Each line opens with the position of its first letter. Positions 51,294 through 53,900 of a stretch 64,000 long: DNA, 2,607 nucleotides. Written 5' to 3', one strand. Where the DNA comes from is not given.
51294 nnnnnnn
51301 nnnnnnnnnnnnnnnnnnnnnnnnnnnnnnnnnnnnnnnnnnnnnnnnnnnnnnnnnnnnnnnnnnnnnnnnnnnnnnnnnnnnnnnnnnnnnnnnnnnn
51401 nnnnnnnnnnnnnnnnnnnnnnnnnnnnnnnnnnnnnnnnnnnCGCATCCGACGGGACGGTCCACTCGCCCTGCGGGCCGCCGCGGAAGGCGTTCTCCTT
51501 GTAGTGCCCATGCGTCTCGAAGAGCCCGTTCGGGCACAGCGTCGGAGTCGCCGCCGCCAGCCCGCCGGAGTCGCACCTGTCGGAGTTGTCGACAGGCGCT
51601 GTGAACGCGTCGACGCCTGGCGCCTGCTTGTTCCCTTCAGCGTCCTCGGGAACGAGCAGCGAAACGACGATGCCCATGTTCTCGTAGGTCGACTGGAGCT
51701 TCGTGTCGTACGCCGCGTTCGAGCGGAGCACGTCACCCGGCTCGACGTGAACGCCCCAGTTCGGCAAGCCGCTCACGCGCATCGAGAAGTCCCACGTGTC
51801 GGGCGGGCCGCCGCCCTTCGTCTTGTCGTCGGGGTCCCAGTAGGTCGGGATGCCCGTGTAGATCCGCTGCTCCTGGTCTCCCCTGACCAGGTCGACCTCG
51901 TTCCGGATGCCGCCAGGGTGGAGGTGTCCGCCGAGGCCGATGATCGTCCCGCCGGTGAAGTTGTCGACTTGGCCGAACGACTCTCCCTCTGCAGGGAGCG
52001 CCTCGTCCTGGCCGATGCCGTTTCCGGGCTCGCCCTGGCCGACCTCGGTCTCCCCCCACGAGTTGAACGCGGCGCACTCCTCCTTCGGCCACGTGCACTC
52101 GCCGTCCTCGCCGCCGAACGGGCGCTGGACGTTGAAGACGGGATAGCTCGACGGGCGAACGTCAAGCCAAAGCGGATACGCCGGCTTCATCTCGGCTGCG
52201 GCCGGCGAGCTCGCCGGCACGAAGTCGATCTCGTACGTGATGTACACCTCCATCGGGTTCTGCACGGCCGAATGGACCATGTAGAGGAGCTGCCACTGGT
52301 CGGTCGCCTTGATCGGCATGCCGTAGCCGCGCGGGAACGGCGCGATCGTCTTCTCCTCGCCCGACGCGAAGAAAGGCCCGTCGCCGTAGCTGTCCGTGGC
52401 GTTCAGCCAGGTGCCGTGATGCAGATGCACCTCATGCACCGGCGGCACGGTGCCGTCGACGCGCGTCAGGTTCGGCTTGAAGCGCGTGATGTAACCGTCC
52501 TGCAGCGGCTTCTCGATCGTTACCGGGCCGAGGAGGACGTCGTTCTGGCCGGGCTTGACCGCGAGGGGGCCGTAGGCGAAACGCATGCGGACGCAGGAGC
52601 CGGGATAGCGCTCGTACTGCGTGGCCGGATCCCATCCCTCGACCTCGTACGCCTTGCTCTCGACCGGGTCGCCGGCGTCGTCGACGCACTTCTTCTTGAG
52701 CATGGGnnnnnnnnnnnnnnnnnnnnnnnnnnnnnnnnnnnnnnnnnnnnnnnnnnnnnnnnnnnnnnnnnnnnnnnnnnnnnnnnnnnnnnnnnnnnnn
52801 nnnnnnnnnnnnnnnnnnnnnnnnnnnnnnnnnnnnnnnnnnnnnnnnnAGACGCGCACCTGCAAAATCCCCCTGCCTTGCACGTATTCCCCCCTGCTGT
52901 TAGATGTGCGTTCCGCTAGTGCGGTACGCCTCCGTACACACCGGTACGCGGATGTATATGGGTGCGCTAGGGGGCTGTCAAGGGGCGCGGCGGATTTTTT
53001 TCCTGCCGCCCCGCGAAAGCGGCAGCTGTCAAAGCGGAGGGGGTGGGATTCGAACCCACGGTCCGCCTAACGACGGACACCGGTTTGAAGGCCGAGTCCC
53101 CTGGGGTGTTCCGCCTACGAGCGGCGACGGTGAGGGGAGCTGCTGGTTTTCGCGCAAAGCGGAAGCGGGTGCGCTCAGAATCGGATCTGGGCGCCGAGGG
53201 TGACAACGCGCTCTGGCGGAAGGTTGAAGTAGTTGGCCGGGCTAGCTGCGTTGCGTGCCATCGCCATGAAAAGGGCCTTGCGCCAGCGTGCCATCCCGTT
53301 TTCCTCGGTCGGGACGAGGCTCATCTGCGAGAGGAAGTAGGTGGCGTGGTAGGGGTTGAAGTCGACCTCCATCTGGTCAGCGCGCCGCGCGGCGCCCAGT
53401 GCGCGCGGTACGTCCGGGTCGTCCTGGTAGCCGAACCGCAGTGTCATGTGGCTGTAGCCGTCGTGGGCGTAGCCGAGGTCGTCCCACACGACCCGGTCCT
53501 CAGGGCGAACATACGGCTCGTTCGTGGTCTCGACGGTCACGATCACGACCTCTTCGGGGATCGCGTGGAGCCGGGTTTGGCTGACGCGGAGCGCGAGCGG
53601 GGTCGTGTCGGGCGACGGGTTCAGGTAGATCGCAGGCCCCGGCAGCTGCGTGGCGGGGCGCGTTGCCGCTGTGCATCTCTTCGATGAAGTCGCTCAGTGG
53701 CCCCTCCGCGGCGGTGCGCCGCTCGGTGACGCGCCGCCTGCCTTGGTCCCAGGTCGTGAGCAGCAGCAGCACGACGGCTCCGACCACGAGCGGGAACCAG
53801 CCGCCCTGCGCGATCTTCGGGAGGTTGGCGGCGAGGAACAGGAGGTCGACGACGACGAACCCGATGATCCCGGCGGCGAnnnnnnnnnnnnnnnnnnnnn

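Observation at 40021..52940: Tandemly duplicated secreted copper cassette: PHM/DBH-like monooxygenase-cupredoxin, long-leader Tat amidohydrolase, beta-propeller-cupredoxin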

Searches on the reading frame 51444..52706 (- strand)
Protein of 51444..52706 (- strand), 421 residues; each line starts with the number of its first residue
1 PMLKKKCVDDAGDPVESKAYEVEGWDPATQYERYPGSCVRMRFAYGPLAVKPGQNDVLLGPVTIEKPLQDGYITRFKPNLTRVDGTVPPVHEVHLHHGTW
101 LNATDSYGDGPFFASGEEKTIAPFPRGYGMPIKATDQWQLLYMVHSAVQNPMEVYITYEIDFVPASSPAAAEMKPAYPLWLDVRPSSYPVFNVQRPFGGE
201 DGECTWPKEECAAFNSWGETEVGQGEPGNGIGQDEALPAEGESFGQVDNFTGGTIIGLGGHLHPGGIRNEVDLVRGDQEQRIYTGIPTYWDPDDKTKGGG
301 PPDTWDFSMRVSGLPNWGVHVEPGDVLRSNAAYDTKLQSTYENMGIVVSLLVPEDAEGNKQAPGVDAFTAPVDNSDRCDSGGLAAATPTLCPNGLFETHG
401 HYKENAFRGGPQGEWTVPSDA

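Call 70: search_protein_representatives(alignment_id=A5)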
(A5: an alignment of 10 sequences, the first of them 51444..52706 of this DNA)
Query: 10 sequences, 419 profile positions. Proteins with E-value up to 0.001 (for the whole library): 1031; up to 1e-10: 542; up to 1e-30: 176. The best 150 are listed.
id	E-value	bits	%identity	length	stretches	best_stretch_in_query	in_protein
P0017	5.1e-224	760.0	-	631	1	1-417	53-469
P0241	2.4e-212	721.6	-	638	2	2-383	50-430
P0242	4.5e-175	598.8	-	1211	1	2-415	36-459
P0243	2.4e-173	593.1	-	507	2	2-283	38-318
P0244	1.1e-169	581.1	-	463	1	5-381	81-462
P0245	2.5e-159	546.9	-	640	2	102-415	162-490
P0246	3.8e-143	493.6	-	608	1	5-410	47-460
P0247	1.2e-140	485.3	-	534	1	122-416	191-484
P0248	1.2e-128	445.9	-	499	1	85-394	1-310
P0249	9.0e-128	443.0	-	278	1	2-239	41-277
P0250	1.5e-124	432.4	-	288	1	150-417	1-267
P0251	3.9e-123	427.7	-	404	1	3-318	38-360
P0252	2.6e-122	425.0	-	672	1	30-410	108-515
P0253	5.2e-116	404.2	-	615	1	17-409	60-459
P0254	4.6e-114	397.8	-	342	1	2-241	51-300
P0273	1.4e-68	248.0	-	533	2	37-207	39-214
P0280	1.3e-63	231.6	-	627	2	36-208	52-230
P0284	1.6e-62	228.1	-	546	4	33-212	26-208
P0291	4.8e-58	213.3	-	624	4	31-213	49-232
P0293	4.2e-57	210.2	-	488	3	35-206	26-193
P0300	6.7e-56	206.2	-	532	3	37-208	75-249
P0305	1.2e-53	198.8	-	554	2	34-208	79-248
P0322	8.3e-48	179.6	-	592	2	33-191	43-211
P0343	2.2e-42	161.7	-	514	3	36-208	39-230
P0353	1.4e-39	152.4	-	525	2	37-206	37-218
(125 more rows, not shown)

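Call 71: search_protein_families(library=pfam, proteins=[P0273, P0280, P0284, P0291, P0293, P0300, P0305, P0322, P0343, P0353], max_evalue=0.1)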
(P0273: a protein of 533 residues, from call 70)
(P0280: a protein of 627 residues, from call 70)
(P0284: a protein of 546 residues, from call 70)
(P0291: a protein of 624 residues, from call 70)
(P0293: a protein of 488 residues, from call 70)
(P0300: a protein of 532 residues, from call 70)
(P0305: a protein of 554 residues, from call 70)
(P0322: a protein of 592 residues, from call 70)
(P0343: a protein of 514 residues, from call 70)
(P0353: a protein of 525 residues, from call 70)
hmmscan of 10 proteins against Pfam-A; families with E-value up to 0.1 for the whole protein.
P0273 (533 aa): 0 families

P0280 (627 aa): 0 families

P0284 (546 aa): 0 families

P0291 (624 aa): 1 family
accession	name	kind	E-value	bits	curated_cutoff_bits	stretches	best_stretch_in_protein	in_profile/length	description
PF07712.18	SURNod19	-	0.00079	18.8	25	0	230-266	268-304/377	Stress up-regulated Nod 19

P0293 (488 aa): 1 family
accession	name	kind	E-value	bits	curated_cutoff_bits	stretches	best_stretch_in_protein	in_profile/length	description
PF13473.12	Cupredoxin_1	-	0.067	13.7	27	0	457-477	81-101/104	Cupredoxin-like domain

P0300 (532 aa): 0 families

P0305 (554 aa): 2 families
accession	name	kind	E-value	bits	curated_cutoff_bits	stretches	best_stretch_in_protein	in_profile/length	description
PF07712.18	SURNod19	-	0.012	14.9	25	1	260-354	275-369/377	Stress up-regulated Nod 19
PF15974.10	Cadherin_tail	-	0.043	14.8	22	1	48-109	33-93/134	Cadherin C-terminal cytoplasmic tail, catenin-binding region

P0322 (592 aa): 0 families

P0343 (514 aa): 0 families

P0353 (525 aa): 1 family
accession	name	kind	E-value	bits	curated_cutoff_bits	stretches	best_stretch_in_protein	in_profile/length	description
PF13473.12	Cupredoxin_1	-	0.012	16.1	27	1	496-521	76-101/104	Cupredoxin-like domain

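Call 73: search_protein_families(library=pfam, alignment_id=A7, max_evalue=1)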
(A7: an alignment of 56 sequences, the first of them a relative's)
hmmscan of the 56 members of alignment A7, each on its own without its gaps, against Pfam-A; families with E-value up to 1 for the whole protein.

A. member 1, P0252 (672 aa): 1 family
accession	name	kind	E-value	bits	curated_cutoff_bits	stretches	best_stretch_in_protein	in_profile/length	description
PF15999.10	DUF4774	-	0.089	13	25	1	55-77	20-42/56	Domain of unknown function (DUF4774)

B. families by the number of members that match (of 56 scanned): 15 families
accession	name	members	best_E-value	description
PF13473.12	Cupredoxin_1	7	0.0019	Cupredoxin-like domain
PF07712.18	SURNod19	5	6.3e-06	Stress up-regulated Nod 19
PF09865.15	DUF2092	1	8.9e-18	Predicted periplasmic protein (DUF2092)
PF01252.23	Peptidase_A8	1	9e-12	Signal peptidase (SPase) II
PF15974.10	Cadherin_tail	1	0.043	Cadherin C-terminal cytoplasmic tail, catenin-binding region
PF00127.26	Copper-bind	1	0.052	Copper binding proteins, plastocyanin/azurin family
PF14395.11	COOH-NH2_lig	1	0.068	Phage phiEco32-like COOH.NH2 ligase-type 2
PF01847.22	VHL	1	0.074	VHL beta domain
PF15999.10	DUF4774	1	0.089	Domain of unknown function (DUF4774)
PF07495.19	Y_Y_Y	1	0.18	Y_Y_Y domain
PF21507.2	V18-19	1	0.19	Sputnik minor capsid protein V18/19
PF06444.17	NADH_dehy_S2_C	1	0.19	NADH dehydrogenase subunit 2 C-terminus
PF03961.19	FapA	1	0.19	Flagellar Assembly Protein A beta solenoid domain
PF05757.16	PsbQ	1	0.28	Oxygen evolving enhancer protein 3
PF20781.2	TssR_C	1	0.76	TssR C-terminal domain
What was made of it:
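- On SURNod19 (PF07712): Five of 56 distant superfamily members hit below the cut-off, best E 6.3e-6 (calls 71, 73).
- Closest known: Plant and fungal Nod19 / MtN19 proteins. Same: Where coordinates were returned (P0291, P0305), the match lies in the HxH-bearing domain (calls 71, 73).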

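Call 95: search_solved_structures(query=A7, max_evalue=10, show_alignments=5)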
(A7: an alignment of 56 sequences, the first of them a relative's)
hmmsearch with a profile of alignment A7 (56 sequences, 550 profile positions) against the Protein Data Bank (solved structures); distinct sequences matched with E-value up to 10: 18.
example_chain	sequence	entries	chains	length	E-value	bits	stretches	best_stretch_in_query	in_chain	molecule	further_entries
3c75_A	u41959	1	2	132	0.011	17.8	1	489-518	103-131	Amicyanin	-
2qdv_A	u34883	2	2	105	0.012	17.7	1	467-518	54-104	Amicyanin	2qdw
1sfd_A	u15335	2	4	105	0.013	17.5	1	468-518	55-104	Amicyanin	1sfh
1id2_A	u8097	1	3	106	0.013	17.5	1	487-518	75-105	AMICYANIN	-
1sf3_A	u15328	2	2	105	0.014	17.5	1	468-518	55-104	Amicyanin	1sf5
4p5r_A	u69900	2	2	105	0.015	17.3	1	468-518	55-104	Amicyanin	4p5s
2gb2_A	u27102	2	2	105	0.015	17.3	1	468-518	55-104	Amicyanin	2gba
1aac_A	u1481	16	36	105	0.016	17.3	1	468-518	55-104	AMICYANIN | PROTEIN (AMICYANIN)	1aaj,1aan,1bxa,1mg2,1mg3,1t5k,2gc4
1mda_A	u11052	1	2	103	0.016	17.3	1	468-518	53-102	AMICYANIN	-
2idq_A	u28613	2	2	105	0.2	13.7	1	468-518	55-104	Amicyanin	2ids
2idt_A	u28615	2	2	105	0.2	13.7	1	468-518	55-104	Amicyanin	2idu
3rym_A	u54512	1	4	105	0.22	13.5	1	468-518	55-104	Amicyanin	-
2vmj_A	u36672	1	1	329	0.28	13.2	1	479-523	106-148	DISSIMILATORY COPPER-CONTAINING NITRITE REDUCTASE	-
3ie9_A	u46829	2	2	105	0.34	12.9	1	468-518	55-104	Amicyanin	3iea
6hbe_A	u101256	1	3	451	0.38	12.7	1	497-525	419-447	Copper-containing nitrite reductase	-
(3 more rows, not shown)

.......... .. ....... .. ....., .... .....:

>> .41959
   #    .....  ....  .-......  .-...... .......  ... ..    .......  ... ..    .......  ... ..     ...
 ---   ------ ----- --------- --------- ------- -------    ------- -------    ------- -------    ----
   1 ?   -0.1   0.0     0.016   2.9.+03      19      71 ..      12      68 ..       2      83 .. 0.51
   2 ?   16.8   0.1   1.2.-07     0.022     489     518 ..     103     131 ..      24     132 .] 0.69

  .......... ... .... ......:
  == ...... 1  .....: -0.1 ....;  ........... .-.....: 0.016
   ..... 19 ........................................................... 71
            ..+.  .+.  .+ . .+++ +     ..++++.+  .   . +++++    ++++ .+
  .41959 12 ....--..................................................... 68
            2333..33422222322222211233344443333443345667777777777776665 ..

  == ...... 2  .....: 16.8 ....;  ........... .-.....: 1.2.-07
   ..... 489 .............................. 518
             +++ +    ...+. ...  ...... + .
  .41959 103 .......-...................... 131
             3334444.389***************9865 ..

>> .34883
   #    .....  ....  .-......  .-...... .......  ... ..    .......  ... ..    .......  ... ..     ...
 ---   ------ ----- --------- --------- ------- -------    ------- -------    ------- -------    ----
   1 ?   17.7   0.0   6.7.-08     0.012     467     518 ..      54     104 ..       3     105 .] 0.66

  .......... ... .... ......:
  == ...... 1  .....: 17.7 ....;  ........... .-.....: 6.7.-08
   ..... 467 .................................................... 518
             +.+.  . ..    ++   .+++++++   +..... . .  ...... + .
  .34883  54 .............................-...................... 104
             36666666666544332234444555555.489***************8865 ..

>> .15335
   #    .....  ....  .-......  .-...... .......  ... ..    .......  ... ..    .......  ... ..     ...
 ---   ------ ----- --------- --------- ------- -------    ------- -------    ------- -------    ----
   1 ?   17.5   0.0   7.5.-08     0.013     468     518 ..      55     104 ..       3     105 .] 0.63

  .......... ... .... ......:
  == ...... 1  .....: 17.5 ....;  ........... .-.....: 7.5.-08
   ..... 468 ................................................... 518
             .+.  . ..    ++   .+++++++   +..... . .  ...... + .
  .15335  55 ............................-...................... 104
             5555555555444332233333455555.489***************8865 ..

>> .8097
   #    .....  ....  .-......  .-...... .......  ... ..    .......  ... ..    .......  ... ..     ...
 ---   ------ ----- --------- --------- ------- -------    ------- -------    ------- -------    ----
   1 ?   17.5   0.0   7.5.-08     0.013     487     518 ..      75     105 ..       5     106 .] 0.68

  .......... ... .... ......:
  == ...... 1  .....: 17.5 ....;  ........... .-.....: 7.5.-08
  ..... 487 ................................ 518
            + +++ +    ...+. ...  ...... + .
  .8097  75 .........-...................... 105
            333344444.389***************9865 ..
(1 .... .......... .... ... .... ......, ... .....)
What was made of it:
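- On Type-1 (blue) copper cupredoxins, amicyanin type: The superfamily profile hits amicyanins at E 0.011 (call 95).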

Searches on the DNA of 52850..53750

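Call 66: search_rna_families(source=window, start=52850, end=53750, threshold=evalue, max_evalue=1, show_alignments=2)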
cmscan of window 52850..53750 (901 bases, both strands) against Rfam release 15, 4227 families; matches with E-value up to 1: 2.
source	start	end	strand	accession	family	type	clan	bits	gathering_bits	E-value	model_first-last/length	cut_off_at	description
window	53035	53088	+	RF04351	Plastid-psbl-rps4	Cis-reg;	-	39.7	68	9.8e-07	1-53/53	no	Plastid-psbl-rps4 3UTR RNA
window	53036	53118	-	RF01852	tRNA-Sec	Gene; tRNA;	CL00001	31.6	47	0.00037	1-91/91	no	Selenocysteine transfer RNA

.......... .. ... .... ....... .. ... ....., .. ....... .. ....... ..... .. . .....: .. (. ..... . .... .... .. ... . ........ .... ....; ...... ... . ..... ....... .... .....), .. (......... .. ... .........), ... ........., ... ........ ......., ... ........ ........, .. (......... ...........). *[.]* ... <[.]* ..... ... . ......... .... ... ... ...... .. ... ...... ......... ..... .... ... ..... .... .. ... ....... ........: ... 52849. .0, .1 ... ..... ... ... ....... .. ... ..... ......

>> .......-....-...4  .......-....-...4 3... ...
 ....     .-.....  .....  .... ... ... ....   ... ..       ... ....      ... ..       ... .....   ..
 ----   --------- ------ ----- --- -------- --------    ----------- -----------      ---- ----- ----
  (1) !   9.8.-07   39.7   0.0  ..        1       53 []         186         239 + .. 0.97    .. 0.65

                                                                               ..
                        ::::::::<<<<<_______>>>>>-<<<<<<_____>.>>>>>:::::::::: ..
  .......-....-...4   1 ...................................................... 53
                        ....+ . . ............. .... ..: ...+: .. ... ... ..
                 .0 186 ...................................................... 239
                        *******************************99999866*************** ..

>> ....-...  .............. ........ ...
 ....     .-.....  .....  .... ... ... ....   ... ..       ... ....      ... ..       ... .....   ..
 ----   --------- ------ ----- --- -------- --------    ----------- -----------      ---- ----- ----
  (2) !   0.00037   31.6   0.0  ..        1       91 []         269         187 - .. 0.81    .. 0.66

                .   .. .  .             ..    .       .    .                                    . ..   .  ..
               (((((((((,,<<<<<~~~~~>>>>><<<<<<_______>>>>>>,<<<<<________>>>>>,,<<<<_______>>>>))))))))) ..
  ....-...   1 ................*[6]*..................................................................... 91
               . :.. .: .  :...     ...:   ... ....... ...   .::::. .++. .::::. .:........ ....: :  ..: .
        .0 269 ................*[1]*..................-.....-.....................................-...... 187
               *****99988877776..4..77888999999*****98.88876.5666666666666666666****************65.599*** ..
